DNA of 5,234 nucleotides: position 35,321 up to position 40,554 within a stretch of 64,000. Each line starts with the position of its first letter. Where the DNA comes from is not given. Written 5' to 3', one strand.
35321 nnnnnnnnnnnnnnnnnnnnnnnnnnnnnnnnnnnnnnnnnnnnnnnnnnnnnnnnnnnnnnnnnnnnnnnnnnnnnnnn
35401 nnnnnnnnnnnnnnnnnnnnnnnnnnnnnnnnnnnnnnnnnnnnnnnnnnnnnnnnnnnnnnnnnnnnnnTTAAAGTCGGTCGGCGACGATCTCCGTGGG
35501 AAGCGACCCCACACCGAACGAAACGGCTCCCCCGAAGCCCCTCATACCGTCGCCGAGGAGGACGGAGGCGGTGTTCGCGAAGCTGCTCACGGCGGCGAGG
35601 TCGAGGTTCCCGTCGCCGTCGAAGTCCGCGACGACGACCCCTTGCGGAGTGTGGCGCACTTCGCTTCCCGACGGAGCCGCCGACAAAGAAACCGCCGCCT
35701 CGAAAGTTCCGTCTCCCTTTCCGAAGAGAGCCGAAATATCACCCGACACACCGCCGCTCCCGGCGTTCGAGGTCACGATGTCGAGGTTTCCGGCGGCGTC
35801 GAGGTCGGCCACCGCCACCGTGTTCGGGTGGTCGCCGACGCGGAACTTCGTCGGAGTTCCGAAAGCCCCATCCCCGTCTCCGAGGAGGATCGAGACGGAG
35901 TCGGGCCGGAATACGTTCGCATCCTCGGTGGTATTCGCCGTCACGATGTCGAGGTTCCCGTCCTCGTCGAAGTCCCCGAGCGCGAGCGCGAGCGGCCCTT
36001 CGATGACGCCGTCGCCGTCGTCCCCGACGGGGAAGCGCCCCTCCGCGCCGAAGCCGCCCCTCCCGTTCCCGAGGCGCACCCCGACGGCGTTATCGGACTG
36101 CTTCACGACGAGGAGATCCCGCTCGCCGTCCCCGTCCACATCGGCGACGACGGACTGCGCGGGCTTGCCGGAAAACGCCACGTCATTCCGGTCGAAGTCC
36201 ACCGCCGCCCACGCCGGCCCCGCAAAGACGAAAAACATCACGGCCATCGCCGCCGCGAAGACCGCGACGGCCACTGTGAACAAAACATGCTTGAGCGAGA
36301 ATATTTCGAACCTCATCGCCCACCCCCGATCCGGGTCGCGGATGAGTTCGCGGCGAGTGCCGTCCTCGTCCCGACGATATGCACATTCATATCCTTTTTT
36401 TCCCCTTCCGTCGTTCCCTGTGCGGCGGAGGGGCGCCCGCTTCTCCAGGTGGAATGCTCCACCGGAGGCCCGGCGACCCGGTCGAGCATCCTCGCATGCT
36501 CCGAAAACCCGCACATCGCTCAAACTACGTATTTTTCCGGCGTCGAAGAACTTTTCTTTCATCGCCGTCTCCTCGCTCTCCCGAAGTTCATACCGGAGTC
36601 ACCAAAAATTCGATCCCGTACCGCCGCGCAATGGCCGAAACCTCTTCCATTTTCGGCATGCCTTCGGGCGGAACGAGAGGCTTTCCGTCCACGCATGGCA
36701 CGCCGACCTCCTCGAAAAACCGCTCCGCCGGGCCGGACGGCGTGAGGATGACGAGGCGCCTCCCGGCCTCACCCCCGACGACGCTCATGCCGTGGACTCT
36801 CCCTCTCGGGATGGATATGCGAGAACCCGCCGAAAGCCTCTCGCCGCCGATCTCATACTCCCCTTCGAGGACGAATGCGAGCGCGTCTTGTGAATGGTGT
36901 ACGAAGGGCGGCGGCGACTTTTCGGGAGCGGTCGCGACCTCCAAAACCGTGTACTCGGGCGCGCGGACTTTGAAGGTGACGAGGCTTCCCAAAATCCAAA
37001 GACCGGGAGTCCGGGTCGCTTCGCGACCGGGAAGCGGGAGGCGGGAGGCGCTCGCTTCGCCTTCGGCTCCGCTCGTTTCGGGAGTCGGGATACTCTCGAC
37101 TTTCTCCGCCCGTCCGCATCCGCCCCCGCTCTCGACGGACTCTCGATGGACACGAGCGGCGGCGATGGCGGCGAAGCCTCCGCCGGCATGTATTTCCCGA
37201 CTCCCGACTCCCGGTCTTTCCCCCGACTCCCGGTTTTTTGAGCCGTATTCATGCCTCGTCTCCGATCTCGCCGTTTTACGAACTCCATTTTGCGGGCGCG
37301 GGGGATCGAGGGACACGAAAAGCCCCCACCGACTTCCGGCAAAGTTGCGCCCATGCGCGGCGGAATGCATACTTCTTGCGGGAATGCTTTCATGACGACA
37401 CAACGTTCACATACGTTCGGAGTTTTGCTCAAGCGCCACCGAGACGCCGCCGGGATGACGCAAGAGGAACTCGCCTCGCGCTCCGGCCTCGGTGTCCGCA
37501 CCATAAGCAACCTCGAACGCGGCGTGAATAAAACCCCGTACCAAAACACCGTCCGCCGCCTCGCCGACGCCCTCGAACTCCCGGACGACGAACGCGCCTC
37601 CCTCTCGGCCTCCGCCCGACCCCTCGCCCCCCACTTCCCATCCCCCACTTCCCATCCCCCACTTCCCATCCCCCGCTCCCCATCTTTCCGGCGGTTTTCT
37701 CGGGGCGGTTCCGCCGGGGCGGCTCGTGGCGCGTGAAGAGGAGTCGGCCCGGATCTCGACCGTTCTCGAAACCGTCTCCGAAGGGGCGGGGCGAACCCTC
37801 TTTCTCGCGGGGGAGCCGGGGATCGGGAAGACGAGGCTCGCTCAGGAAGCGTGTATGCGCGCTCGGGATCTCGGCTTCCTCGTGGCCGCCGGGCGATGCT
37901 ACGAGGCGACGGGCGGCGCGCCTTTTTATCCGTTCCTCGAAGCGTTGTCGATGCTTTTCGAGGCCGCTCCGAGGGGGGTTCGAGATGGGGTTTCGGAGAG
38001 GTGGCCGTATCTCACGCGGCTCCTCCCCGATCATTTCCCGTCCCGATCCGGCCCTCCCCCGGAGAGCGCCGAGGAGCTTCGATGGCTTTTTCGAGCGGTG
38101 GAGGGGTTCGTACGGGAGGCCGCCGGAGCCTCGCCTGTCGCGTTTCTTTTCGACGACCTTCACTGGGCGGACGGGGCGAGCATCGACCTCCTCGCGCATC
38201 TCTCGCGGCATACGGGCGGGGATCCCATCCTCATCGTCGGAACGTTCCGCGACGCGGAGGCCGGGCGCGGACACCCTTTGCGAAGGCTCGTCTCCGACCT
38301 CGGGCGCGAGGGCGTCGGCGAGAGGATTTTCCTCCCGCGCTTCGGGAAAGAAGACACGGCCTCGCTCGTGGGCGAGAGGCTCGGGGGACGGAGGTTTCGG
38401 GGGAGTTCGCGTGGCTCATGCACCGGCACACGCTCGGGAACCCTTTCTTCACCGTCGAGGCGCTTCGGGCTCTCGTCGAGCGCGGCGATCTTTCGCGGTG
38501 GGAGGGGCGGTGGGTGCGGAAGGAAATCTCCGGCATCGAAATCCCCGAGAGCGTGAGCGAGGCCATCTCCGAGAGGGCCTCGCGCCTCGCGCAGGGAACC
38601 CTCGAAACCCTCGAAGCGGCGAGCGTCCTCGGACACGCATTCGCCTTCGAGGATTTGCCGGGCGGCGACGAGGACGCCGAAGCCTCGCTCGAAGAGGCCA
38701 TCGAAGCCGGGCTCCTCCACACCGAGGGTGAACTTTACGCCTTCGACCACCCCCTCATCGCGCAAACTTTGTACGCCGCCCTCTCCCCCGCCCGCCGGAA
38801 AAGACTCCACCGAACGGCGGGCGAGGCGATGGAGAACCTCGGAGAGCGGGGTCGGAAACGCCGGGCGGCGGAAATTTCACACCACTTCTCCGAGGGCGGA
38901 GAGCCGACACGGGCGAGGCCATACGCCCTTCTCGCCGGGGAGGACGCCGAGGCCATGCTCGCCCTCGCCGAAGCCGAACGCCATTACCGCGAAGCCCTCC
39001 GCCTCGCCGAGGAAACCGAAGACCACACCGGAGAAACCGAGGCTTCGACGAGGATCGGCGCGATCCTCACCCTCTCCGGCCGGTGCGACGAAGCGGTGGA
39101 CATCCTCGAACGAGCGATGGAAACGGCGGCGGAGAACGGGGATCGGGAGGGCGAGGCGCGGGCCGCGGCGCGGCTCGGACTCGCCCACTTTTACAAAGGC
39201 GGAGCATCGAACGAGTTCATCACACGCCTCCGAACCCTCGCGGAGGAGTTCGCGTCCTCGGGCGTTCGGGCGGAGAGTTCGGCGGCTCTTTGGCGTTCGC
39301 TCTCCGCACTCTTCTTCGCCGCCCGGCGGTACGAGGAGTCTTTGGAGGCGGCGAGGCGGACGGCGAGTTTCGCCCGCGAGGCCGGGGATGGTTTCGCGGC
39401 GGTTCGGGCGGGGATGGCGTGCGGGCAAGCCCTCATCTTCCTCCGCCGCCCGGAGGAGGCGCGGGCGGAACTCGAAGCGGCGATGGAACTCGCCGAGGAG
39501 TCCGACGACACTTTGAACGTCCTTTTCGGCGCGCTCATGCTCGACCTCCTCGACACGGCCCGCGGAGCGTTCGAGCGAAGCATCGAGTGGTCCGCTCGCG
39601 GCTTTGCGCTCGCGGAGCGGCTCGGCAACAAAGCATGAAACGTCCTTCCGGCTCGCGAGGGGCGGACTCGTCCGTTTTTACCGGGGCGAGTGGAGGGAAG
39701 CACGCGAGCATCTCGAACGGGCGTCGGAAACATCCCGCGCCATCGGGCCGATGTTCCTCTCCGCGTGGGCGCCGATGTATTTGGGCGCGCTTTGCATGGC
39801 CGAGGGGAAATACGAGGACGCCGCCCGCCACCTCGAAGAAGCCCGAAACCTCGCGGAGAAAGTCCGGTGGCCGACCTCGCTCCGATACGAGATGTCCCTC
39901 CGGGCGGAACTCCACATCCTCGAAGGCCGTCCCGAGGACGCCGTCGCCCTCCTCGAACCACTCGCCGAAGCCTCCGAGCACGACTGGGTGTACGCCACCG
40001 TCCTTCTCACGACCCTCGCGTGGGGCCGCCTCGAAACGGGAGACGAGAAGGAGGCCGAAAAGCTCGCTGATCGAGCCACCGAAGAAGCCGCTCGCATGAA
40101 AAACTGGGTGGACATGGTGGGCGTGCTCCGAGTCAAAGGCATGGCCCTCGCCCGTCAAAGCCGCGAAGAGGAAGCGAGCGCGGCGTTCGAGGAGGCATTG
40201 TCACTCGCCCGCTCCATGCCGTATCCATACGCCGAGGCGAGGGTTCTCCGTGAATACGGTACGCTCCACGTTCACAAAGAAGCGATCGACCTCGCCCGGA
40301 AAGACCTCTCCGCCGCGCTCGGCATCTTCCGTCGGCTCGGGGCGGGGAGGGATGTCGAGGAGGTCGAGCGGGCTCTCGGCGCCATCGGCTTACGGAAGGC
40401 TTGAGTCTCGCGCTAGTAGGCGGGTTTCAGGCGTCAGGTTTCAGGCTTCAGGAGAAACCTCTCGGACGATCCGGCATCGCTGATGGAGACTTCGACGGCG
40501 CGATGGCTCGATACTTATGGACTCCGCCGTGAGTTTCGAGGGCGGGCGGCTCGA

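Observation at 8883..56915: Intergenic element family built from 7-nt word arrays whose word changes between copies but is matched between the two arms of each copy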

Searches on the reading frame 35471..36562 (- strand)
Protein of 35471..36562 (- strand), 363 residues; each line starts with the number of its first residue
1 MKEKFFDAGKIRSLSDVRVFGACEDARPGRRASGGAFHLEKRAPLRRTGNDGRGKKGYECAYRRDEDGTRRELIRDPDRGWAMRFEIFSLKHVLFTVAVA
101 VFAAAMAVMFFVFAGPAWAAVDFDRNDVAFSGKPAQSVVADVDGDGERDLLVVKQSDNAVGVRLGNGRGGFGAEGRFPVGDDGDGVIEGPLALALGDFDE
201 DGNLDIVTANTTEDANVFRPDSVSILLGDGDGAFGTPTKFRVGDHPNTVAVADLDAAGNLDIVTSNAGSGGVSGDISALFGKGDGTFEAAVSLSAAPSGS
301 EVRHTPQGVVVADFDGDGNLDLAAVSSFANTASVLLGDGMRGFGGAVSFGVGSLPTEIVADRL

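Call 80: search_protein_families(library=pfam, proteins=[window:35471-36562:-], max_evalue=0.01)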
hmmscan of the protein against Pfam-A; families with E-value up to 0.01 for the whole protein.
window:35471-36562:- (363 aa): 2 families
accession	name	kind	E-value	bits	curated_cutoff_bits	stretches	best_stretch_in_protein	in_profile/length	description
PF13517.12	FG-GAP_3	-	3.2e-18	66.5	26.9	3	141-207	1-60/61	FG-GAP-like repeat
PF01839.29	FG-GAP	-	4e-08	33.4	22.1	2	192-216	4-27/37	FG-GAP repeat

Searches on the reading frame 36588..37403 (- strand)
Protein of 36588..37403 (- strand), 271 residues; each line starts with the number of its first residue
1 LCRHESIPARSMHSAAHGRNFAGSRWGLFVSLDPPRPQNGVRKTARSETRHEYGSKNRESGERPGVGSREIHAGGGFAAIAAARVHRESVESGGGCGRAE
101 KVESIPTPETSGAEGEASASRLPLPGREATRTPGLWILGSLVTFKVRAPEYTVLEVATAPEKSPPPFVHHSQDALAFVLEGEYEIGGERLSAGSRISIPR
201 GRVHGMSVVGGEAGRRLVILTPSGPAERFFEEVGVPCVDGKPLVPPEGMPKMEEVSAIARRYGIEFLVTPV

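Call 80: search_protein_families(library=pfam, proteins=[window:36588-37403:-], max_evalue=0.01)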
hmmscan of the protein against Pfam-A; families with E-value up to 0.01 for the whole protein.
window:36588-37403:- (271 aa): 1 family
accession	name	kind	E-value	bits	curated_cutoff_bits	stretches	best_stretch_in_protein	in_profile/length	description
PF07883.17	Cupin_2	-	5.9e-06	26.3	27.2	1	158-219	5-69/70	Cupin domain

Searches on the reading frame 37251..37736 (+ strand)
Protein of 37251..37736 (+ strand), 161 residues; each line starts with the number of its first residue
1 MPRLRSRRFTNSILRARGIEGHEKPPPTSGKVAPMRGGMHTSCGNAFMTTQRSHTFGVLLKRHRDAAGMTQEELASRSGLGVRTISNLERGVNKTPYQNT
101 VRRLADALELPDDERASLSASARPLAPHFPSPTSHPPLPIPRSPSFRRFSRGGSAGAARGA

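Call 14: search_protein_families(library=pfam, proteins=[window:37251-37736:+])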
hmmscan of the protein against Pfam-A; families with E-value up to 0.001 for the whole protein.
window:37251-37736:+ (161 aa): 6 families
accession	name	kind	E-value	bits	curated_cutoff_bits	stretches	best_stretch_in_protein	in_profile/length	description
PF13560.12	HTH_31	-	2.2e-15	57.1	27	1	56-118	2-64/64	Helix-turn-helix domain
PF01381.28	HTH_3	-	1.7e-11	44.4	23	1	60-114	1-54/55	Helix-turn-helix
PF12844.13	HTH_19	-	1.6e-07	31.5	30.2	1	59-113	3-56/64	Helix-turn-helix domain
PF13443.12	HTH_26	-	0.0003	21.4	22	1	64-109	6-51/63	Cro/C1-type HTH DNA-binding domain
PF20432.4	Xre-like-HTH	-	0.00034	21.3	25.8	0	65-89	20-43/63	Antitoxin Xre-like helix-turn-helix domain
PF13413.12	HTH_25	-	0.00039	20.6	24.6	1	59-113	1-60/62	Helix-turn-helix domain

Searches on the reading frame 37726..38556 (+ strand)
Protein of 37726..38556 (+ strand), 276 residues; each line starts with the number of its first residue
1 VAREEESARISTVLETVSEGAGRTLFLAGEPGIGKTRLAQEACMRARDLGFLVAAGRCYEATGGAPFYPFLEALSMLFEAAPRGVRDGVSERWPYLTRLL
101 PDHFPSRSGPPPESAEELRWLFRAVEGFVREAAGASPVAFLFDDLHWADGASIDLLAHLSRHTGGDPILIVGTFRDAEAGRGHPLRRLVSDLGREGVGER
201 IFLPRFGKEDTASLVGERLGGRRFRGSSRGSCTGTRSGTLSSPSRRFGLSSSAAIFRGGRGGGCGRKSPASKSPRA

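Call 54: search_protein_families(library=pfam, proteins=[window:37726-38556:+])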
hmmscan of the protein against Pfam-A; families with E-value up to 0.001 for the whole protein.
window:37726-38556:+ (276 aa): 2 families
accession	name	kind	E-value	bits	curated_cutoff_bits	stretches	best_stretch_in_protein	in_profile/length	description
PF13191.12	AAA_16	-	1.6e-25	90.9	32.6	1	3-171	5-167/167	AAA ATPase domain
PF10923.14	BrxC_BrxD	-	0.00095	18.6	22.2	0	3-55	30-82/414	BREX system ATP-binding protein BrxC/D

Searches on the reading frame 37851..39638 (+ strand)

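Call 54: search_protein_families(library=pfam, proteins=[window:37851-39638:+])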
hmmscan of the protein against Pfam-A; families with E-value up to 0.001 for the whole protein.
window:37851-39638:+ (595 aa): 1 family
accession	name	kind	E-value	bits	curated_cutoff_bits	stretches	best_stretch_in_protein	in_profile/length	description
PF13424.12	TPR_12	-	6.7e-12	45.9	30.1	2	372-424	19-73/77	Tetratricopeptide repeat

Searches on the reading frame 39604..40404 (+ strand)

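Call 54: search_protein_families(library=pfam, proteins=[window:39604-40404:+])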
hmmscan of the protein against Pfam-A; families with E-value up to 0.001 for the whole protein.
window:39604-40404:+ (266 aa): 11 families
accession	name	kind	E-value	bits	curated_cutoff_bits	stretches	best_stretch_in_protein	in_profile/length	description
PF13424.12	TPR_12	-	1.5e-15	57.6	30.1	2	21-86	10-77/77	Tetratricopeptide repeat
PF07719.23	TPR_2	-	4e-14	51.9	27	0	59-85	6-32/34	Tetratricopeptide repeat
PF17874.7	TPR_MalT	-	2e-11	44.2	45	1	30-207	138-315/336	MalT-like TPR region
PF00515.34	TPR_1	-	9.9e-09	35.1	27.8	0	59-81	6-28/34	Tetratricopeptide repeat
PF13428.12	TPR_14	-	6.8e-07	29.8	23.5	0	59-83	6-30/44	Tetratricopeptide repeat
PF14559.12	TPR_19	-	1.3e-06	29.1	25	1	65-124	2-55/68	Tetratricopeptide repeat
PF13432.12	TPR_16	-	3.4e-05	24.6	32.7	0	21-80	4-57/65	Tetratricopeptide repeat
PF25062.1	ARM_TT21_N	-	5.8e-05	23.4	40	0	100-226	33-151/222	Tetratricopeptide repeat protein 21 N-terminal ARM repeat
PF10602.15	RPN7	-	8.8e-05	22.7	29.6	0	23-79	82-138/174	26S proteasome subunit RPN7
PF07721.20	TPR_4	-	0.00013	22.7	27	0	98-118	5-25/26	Tetratricopeptide repeat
PF13414.12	TPR_11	-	0.00017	21.7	26.8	0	21-42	1-22/42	TPR repeat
